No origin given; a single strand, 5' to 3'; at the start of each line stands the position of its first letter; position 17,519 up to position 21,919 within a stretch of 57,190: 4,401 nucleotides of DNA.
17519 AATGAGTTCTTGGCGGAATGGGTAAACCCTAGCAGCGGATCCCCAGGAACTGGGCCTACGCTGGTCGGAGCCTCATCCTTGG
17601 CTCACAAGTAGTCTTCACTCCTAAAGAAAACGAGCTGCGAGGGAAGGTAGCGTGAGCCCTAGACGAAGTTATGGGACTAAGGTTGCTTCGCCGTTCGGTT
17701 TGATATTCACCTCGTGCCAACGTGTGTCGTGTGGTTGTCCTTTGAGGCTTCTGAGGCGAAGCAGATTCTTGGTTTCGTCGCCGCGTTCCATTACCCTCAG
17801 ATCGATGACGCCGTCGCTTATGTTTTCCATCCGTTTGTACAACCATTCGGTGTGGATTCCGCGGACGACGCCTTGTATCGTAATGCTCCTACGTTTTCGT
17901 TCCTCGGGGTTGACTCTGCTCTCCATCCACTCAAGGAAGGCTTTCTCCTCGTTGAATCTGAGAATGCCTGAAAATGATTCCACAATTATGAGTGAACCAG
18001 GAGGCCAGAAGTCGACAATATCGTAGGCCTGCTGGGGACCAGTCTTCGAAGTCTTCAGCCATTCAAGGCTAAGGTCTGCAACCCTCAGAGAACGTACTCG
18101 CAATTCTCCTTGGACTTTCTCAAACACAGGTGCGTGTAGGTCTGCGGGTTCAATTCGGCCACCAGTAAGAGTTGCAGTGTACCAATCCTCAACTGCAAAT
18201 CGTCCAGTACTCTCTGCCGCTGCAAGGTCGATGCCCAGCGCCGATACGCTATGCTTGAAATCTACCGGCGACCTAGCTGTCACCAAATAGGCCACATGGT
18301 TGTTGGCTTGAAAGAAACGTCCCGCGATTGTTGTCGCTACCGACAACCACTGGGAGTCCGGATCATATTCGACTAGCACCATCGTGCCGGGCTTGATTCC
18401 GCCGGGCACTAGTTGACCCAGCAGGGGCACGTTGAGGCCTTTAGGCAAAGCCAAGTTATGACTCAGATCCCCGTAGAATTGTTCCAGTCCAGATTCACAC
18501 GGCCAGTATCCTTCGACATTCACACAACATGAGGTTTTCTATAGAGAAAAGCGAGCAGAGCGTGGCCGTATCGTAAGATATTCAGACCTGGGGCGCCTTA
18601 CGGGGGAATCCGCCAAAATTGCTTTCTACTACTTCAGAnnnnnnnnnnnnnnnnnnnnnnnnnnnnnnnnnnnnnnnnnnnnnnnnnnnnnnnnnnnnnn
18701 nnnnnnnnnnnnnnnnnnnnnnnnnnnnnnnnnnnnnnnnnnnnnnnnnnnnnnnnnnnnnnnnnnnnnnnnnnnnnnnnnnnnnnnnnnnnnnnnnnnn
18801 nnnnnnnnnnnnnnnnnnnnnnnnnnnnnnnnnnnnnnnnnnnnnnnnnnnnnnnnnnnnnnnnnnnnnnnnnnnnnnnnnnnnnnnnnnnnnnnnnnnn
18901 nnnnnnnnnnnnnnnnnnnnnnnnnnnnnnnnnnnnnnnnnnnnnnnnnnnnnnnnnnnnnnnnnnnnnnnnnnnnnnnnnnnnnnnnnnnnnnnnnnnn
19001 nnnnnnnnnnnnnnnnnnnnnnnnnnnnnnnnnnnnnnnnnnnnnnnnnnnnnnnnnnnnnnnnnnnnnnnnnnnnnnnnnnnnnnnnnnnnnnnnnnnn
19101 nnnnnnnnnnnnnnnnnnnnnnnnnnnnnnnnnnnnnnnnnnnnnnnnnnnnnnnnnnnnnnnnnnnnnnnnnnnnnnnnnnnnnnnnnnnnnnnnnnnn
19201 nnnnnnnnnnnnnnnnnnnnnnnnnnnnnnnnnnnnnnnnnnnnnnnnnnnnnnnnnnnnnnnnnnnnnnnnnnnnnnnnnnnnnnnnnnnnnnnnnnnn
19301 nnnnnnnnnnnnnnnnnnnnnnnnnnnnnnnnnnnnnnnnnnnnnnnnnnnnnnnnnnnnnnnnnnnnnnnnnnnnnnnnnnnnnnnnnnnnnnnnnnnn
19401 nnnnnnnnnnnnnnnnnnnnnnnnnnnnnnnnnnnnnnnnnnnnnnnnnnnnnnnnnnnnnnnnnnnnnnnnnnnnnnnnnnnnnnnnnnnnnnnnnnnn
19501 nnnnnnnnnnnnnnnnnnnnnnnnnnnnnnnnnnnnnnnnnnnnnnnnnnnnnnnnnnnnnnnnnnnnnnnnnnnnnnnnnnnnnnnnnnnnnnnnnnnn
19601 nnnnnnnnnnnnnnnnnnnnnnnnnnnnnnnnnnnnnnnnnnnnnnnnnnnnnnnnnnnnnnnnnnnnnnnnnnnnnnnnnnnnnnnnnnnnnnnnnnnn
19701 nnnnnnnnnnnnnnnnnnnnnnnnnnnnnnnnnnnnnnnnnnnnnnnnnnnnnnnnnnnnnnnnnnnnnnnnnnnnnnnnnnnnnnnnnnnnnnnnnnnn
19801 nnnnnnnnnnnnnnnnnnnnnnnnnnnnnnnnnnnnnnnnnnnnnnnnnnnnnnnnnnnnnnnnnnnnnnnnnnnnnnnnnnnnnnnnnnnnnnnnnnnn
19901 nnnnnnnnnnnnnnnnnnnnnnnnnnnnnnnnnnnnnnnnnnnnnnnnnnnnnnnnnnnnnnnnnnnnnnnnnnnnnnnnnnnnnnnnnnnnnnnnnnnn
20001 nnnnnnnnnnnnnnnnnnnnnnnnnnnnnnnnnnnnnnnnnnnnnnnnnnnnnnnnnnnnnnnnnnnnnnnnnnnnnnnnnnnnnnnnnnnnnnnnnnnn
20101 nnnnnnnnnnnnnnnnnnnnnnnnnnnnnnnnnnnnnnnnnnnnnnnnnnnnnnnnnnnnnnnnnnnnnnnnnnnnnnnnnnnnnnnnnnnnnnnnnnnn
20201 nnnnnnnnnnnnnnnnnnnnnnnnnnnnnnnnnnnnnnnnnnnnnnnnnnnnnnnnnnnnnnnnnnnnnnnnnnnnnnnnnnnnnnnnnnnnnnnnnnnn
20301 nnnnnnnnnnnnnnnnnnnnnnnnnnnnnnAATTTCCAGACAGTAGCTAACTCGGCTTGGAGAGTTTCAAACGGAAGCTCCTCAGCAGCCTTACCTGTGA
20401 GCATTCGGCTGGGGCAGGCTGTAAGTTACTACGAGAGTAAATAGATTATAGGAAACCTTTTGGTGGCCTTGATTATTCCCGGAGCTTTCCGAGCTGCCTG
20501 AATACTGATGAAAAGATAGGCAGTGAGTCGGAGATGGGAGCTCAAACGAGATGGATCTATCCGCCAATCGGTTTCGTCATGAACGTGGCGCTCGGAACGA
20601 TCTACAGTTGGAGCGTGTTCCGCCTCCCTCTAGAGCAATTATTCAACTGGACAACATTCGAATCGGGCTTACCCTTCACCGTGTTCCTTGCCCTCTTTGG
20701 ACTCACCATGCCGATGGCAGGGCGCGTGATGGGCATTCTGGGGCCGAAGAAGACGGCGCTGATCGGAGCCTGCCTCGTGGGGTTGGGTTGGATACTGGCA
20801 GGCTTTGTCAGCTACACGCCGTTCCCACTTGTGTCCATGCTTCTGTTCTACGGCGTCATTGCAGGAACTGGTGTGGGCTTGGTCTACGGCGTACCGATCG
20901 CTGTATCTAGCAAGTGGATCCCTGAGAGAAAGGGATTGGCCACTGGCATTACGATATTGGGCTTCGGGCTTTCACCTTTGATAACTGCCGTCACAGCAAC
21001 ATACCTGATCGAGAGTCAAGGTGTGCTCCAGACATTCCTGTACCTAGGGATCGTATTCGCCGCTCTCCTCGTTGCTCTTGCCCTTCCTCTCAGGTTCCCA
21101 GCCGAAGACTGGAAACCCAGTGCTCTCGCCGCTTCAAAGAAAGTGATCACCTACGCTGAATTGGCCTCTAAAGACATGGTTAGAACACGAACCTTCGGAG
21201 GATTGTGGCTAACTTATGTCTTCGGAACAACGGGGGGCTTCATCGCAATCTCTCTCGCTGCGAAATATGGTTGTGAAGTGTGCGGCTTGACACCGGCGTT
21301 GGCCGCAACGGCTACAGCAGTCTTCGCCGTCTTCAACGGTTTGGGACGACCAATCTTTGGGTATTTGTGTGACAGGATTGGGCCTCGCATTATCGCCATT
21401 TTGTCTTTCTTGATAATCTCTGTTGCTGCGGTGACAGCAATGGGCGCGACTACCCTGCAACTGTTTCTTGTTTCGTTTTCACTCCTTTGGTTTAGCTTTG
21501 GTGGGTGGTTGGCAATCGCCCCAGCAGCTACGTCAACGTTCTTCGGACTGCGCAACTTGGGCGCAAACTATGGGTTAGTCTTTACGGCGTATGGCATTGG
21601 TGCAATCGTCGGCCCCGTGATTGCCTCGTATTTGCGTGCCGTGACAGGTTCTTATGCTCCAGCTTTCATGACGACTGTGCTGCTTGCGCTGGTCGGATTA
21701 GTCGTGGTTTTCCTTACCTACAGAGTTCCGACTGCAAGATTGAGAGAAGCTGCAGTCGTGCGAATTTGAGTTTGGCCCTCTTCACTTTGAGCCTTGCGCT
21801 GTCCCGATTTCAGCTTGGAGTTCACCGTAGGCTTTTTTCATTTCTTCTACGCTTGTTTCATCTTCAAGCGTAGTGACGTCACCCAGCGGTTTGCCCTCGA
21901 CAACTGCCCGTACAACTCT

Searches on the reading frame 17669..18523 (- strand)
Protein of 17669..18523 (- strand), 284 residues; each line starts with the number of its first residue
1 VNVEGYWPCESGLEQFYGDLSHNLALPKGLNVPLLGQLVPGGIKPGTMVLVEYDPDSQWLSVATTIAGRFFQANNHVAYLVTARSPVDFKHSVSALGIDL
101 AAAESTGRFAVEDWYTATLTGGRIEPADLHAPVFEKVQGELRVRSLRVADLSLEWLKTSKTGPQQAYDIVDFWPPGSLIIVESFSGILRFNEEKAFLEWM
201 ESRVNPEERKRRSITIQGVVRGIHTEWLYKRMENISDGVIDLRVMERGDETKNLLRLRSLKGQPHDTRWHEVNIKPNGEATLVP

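Call 71: search_protein_families(library=pfam, proteins=[window:17669-18523:-], max_evalue=0.0001)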
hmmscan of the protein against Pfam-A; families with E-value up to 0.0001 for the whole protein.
window:17669-18523:- (284 aa): 1 family
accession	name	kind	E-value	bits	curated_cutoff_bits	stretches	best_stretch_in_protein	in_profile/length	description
PF06745.19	ATPase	-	1.9e-07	31.1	26.6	0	231-278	175-223/231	KaiC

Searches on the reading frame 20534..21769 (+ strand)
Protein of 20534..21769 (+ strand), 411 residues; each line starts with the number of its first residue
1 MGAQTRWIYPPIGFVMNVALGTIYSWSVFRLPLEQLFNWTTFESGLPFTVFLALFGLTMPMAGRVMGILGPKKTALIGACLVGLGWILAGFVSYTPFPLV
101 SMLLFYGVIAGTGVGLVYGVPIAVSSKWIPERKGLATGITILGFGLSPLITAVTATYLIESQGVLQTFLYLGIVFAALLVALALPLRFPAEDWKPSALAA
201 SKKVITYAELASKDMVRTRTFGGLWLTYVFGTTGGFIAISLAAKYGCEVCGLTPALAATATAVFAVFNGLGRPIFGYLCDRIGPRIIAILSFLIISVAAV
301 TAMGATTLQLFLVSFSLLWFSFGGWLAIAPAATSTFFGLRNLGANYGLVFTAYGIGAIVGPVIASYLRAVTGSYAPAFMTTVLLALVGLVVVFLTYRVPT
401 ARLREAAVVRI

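Call 71: search_protein_families(library=pfam, proteins=[window:20534-21769:+], max_evalue=0.0001)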
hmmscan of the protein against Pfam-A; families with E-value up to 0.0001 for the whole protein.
window:20534-21769:+ (411 aa): 1 family
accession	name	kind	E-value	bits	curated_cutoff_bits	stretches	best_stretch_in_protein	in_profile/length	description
PF07690.21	MFS_1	-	5e-35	121.5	33.4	2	20-253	10-235/347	Major Facilitator Superfamily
